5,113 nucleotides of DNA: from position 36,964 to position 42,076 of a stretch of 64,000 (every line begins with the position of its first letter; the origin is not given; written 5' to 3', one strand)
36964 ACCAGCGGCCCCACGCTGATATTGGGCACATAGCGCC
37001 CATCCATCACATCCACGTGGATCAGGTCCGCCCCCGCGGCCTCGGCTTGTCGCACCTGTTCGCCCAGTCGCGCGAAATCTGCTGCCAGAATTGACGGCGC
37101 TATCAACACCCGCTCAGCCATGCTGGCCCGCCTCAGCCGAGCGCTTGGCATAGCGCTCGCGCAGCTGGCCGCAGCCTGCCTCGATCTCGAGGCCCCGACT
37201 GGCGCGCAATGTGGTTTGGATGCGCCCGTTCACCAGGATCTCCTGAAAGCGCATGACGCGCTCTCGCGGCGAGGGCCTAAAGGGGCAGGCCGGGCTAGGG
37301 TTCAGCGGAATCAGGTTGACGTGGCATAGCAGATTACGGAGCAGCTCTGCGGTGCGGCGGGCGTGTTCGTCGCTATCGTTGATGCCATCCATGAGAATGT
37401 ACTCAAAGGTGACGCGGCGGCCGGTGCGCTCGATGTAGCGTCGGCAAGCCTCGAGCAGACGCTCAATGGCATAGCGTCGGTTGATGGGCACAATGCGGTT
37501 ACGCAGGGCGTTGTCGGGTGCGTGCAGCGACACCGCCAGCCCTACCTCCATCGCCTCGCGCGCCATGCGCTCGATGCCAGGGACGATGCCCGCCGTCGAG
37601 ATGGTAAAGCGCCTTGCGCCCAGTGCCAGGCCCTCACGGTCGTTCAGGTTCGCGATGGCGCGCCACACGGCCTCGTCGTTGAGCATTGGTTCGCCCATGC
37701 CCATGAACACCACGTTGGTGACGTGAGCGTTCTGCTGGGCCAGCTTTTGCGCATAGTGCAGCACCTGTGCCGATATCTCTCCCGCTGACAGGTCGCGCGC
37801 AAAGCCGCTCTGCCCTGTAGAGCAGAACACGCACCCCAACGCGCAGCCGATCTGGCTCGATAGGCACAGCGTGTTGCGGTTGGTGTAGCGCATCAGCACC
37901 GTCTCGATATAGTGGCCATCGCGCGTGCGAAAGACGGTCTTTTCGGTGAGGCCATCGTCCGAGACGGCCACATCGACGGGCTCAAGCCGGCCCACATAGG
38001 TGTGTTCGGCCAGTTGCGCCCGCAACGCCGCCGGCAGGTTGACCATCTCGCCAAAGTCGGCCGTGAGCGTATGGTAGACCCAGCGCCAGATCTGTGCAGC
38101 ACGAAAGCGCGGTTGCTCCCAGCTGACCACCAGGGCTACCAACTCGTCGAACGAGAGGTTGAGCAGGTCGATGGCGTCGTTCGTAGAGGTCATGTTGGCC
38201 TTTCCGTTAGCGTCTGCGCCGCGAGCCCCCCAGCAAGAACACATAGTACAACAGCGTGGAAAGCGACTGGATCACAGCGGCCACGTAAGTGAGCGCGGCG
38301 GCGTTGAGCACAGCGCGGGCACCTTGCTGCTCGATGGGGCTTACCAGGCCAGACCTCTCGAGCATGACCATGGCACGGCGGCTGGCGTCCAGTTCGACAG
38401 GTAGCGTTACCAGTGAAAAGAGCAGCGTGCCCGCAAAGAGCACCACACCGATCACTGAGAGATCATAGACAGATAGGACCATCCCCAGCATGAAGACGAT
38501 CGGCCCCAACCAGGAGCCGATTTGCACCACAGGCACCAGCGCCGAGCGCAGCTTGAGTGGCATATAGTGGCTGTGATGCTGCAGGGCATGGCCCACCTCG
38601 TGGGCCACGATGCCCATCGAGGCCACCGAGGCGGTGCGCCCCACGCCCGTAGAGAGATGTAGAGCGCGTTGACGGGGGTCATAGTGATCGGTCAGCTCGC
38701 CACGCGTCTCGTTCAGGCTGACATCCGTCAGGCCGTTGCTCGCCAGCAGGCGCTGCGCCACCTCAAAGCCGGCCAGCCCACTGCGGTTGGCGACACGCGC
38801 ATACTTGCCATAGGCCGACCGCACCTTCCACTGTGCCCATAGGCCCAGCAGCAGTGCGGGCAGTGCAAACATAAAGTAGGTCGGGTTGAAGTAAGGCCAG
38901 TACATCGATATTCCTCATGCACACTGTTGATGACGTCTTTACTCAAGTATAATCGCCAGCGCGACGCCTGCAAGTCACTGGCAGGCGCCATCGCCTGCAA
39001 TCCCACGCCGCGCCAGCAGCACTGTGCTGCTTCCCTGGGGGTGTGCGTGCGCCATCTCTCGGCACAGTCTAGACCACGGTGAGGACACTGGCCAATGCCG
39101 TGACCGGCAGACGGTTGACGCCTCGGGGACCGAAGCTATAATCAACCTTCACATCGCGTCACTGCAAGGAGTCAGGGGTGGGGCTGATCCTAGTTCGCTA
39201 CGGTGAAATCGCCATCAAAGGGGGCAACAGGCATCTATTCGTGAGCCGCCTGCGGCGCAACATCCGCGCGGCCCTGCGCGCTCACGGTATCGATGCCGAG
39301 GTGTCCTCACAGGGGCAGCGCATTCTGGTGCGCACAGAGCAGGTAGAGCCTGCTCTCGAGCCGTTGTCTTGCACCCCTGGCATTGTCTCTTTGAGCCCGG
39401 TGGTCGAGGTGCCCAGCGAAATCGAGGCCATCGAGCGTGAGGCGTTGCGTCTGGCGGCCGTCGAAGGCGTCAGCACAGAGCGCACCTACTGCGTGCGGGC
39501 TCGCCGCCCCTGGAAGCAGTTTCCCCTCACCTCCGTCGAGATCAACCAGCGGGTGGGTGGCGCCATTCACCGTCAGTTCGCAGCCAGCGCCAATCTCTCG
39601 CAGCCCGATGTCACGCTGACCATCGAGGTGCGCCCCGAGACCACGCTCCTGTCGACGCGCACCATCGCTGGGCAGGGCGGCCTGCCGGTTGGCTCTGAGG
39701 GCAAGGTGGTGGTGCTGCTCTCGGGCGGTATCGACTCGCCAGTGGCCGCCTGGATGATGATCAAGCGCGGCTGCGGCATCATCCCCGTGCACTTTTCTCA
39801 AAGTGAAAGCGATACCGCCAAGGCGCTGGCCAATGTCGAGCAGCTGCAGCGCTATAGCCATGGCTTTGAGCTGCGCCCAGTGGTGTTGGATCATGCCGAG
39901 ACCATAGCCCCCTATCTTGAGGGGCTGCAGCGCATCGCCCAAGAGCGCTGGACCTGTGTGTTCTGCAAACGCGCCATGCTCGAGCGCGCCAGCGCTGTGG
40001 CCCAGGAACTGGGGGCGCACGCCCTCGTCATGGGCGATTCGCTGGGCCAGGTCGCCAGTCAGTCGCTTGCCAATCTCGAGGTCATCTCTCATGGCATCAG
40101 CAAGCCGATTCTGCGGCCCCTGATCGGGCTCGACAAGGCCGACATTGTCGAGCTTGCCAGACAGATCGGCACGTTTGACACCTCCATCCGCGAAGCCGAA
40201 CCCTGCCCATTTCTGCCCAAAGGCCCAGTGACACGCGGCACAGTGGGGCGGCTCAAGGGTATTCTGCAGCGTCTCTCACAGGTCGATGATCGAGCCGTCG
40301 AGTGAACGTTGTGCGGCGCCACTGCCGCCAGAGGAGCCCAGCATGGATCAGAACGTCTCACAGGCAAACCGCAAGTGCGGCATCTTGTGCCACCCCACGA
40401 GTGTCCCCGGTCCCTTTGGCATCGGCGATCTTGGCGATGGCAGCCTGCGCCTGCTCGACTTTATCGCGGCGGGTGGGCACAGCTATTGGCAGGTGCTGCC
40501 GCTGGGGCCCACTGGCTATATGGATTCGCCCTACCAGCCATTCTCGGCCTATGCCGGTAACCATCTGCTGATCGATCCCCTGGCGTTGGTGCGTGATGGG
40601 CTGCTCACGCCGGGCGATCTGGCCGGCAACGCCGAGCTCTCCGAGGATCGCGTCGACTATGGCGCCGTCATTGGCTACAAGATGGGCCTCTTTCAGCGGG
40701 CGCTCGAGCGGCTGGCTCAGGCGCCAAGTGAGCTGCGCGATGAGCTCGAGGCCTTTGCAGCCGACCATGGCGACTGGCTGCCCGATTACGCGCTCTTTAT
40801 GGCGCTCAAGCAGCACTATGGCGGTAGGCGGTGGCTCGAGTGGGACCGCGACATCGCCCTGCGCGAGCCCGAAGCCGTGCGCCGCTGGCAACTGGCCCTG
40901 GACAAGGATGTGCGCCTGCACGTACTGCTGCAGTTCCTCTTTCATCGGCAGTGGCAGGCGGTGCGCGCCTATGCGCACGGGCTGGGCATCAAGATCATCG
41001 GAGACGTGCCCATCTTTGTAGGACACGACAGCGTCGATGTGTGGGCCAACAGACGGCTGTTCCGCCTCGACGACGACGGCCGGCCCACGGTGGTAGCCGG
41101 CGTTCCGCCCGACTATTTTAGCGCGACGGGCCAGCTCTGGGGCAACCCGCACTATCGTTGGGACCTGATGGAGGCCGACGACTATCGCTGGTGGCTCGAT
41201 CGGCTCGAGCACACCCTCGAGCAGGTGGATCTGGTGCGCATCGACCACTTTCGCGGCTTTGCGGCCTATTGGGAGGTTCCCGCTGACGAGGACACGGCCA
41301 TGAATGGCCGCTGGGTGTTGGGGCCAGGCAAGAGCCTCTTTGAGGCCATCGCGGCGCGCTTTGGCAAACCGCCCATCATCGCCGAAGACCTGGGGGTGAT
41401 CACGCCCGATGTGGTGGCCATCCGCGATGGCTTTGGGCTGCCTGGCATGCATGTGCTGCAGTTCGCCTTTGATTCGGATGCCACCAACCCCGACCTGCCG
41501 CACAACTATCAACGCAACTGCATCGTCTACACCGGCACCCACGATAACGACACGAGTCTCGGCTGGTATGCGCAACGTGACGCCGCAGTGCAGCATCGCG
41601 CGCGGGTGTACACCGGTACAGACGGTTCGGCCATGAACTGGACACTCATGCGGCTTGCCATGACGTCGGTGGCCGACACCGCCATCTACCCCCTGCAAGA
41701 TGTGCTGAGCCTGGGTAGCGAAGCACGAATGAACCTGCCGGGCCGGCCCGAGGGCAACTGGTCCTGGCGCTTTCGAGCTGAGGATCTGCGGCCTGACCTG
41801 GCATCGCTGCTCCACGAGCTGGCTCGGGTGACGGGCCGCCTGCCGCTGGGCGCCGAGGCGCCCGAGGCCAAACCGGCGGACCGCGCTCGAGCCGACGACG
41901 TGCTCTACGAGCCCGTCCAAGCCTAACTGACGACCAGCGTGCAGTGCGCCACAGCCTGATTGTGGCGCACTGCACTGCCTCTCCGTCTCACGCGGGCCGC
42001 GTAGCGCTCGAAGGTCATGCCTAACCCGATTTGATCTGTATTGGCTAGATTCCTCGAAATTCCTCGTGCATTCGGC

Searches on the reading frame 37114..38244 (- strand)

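Call 53: search_protein_families(library=pfam, proteins=[window:37114-38244:-], max_evalue=0.0001)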
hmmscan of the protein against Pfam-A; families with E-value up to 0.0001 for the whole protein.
window:37114-38244:- (376 aa): 2 families
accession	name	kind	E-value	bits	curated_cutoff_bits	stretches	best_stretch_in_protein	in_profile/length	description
PF04055.27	Radical_SAM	-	5.7e-18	66.1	29.5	1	131-295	4-162/166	Radical SAM superfamily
PF21016.3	RlmN_N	-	1.3e-15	57.3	24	1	25-83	1-59/60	Ribosomal RNA large subunit methyltransferase N-terminal domain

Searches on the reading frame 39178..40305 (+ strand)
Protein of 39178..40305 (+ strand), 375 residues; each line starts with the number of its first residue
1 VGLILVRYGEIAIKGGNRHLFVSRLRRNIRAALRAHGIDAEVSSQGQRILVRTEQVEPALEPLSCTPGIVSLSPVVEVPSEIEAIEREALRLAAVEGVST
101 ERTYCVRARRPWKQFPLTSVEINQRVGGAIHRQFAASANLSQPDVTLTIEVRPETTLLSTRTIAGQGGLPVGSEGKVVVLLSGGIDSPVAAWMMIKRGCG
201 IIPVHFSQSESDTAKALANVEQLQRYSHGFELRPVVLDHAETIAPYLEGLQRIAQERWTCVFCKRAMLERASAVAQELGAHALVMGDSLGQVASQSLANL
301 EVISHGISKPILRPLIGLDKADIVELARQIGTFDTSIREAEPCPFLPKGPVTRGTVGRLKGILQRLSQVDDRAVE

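Call 53: search_protein_families(library=pfam, proteins=[window:39178-40305:+], max_evalue=0.0001)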
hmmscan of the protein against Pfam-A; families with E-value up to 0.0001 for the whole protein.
window:39178-40305:+ (375 aa): 4 families
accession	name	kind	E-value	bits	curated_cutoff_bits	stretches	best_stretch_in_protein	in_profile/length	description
PF02568.20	ThiI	-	1.7e-58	197.9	20.5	1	172-360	1-189/197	Thiamine biosynthesis protein (ThiI)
PF22025.1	ThiI_fer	-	2.9e-18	66.5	25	1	4-73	2-72/72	ThiI ferredoxin-like domain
PF02926.22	THUMP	-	1.6e-11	44.9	20.6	1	81-160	3-83/84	THUMP domain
PF06508.19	QueC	-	4.2e-07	30.1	22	1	176-331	1-174/210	Queuosine biosynthesis protein QueC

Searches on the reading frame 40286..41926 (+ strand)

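Call 53: search_protein_families(library=pfam, proteins=[window:40286-41926:+], max_evalue=0.0001)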
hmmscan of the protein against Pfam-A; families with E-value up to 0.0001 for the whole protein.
window:40286-41926:+ (546 aa): 1 family
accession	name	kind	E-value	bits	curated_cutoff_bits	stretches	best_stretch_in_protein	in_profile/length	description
PF02446.23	Glyco_hydro_77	-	9.3e-174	579.1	25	1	36-500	2-463/465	4-alpha-glucanotransferase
